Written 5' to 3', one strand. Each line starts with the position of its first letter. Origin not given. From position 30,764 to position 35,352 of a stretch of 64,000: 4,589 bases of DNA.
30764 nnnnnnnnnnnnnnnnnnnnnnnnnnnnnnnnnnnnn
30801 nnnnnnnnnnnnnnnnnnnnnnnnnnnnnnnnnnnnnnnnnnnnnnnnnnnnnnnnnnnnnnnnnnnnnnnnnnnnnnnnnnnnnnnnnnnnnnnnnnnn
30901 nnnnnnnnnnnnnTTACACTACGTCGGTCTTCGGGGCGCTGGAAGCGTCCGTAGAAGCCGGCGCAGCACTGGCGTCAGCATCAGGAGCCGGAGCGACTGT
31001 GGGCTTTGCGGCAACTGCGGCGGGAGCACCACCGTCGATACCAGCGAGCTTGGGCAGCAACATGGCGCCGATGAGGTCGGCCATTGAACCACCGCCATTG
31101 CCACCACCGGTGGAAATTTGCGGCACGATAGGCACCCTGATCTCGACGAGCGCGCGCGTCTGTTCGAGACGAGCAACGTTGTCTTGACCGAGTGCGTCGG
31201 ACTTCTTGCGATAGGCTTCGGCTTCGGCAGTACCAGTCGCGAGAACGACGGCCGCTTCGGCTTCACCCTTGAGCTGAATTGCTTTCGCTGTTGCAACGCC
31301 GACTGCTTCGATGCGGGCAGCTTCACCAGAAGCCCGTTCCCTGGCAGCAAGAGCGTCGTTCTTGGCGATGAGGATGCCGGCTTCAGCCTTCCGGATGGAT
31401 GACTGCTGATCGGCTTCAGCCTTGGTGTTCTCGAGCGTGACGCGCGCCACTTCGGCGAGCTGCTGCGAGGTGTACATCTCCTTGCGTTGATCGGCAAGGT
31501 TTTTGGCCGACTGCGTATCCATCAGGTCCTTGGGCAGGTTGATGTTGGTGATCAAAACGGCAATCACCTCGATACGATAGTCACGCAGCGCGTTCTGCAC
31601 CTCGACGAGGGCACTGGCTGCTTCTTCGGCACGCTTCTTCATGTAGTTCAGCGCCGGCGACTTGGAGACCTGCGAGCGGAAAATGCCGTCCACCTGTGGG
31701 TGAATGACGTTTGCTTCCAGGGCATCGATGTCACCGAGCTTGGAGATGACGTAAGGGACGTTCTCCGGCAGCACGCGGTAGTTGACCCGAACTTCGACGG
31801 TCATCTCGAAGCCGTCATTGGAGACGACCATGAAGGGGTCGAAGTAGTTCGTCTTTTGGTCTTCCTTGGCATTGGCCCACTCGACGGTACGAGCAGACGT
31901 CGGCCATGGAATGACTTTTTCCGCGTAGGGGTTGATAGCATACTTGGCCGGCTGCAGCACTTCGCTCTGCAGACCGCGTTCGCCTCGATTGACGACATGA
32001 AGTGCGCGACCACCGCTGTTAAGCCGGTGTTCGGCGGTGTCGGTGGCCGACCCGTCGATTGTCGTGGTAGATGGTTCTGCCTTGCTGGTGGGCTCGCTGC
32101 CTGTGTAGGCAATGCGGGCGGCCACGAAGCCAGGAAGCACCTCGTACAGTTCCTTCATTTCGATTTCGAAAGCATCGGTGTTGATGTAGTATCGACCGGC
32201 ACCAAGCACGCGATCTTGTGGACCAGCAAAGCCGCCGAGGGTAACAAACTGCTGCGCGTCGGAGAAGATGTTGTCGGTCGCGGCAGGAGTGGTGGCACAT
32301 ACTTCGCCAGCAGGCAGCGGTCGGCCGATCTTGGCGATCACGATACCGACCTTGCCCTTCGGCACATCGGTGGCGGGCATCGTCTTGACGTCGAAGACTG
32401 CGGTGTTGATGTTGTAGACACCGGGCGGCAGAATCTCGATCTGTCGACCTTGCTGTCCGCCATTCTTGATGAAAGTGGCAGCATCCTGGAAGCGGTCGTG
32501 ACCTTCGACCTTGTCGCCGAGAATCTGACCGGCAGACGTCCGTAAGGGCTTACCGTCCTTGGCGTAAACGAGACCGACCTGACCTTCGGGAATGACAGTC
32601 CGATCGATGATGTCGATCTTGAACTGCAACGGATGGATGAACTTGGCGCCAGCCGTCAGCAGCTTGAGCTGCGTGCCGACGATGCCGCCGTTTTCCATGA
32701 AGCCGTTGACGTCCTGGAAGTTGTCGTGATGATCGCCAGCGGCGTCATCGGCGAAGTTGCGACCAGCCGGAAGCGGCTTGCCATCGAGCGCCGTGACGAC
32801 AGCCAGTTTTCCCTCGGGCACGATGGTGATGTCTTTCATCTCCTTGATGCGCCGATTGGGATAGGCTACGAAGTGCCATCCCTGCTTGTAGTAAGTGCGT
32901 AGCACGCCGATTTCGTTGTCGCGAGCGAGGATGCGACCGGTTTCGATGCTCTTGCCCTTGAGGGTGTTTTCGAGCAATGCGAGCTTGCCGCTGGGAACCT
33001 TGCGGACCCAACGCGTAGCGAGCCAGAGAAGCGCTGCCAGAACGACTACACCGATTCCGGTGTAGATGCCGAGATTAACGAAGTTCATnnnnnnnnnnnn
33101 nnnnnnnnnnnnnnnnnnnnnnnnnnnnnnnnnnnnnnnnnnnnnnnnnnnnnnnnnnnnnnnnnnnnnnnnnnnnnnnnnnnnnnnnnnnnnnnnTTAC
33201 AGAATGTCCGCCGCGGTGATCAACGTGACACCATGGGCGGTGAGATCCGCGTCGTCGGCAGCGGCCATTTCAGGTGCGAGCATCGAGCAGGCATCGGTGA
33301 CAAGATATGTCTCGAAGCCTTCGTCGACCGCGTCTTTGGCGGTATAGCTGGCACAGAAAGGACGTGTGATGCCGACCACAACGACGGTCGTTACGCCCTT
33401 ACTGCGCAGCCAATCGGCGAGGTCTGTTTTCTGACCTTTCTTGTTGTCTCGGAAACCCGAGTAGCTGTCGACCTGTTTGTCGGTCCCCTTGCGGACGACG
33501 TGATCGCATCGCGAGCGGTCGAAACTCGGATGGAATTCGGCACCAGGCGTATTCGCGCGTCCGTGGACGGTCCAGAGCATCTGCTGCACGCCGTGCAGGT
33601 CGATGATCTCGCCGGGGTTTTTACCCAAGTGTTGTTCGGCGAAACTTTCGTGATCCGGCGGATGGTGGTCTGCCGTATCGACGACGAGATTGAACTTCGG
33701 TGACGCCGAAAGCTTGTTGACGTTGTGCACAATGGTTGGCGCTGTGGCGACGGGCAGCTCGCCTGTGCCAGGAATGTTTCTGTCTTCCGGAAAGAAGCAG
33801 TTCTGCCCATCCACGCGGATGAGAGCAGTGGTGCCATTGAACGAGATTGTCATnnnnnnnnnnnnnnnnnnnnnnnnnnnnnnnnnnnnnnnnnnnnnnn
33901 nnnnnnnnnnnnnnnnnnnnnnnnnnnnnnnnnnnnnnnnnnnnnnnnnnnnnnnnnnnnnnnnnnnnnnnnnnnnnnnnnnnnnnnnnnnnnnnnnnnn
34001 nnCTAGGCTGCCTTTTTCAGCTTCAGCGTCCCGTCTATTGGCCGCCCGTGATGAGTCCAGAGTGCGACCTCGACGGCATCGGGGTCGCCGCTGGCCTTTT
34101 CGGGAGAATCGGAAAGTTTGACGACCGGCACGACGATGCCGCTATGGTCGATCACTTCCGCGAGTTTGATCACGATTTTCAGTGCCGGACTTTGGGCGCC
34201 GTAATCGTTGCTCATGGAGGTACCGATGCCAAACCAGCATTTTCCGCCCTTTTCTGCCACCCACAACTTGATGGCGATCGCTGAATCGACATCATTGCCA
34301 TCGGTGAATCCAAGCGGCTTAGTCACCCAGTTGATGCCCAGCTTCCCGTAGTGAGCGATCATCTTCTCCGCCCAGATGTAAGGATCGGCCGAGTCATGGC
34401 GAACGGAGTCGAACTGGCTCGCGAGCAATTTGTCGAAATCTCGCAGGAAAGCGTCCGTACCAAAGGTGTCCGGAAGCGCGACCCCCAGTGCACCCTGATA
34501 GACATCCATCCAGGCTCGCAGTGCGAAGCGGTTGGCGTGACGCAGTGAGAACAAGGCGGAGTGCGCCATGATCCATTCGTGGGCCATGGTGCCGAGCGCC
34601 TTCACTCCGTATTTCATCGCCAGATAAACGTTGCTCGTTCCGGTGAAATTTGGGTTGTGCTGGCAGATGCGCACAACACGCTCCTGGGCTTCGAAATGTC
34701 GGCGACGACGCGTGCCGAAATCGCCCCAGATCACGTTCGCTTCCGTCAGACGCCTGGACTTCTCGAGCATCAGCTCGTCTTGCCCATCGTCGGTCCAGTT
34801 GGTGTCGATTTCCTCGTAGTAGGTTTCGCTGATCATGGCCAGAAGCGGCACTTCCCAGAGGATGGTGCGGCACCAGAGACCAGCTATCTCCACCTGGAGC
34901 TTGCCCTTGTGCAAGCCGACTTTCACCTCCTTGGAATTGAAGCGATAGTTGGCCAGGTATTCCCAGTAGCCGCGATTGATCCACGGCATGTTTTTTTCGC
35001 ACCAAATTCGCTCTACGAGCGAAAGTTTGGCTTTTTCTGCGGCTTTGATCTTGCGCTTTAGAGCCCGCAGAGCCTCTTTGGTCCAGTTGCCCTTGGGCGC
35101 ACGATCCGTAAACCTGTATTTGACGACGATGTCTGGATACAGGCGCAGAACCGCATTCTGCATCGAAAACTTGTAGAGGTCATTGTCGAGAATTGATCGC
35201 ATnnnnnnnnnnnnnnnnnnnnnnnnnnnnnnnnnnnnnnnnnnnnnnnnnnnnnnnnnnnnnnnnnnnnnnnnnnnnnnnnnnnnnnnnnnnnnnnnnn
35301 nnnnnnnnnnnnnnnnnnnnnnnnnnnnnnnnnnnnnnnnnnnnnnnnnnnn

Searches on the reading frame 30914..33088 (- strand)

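Call 26: search_protein_families(library=pfam, proteins=[window:30914-33088:-], max_evalue=0.001)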
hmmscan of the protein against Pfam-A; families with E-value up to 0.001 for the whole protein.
window:30914-33088:- (724 aa): 1 family
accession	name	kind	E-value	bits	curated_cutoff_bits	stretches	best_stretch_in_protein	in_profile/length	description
PF01145.31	Band_7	-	1e-21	78.2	23.6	1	371-546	14-170/176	SPFH domain / Band 7 family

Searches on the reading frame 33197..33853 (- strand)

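Call 26: search_protein_families(library=pfam, proteins=[window:33197-33853:-], max_evalue=0.001)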
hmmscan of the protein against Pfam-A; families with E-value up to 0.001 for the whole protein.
window:33197-33853:- (218 aa): 1 family
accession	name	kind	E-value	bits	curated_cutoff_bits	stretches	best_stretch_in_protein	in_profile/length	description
PF00857.26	Isochorismatase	-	2.8e-22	80.1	27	1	9-216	1-175/175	Isochorismatase domain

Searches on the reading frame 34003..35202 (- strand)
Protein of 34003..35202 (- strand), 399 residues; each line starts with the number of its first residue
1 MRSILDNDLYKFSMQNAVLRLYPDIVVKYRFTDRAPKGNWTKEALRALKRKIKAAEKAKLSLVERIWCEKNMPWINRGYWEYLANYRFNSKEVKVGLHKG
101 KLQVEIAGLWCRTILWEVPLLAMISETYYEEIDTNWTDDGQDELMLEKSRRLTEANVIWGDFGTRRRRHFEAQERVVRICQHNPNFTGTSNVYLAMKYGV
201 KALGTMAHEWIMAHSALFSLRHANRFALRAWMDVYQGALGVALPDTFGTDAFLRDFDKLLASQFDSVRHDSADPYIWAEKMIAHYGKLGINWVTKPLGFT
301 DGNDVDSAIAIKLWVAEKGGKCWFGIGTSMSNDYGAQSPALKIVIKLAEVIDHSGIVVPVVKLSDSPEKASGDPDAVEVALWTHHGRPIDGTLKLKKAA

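Call 26: search_protein_families(library=pfam, proteins=[window:34003-35202:-], max_evalue=0.001)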
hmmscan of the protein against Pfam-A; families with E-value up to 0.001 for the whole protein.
window:34003-35202:- (399 aa): 2 families
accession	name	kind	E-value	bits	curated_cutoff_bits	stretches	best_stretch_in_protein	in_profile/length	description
PF04095.22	NAPRTase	-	1e-52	179.7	20.8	1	161-377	5-228/239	Nicotinate phosphoribosyltransferase (NAPRTase) family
PF17767.7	NAPRTase_N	-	2.5e-28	99.3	32.6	1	5-125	1-125/125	Nicotinate phosphoribosyltransferase (NAPRTase) N-terminal domain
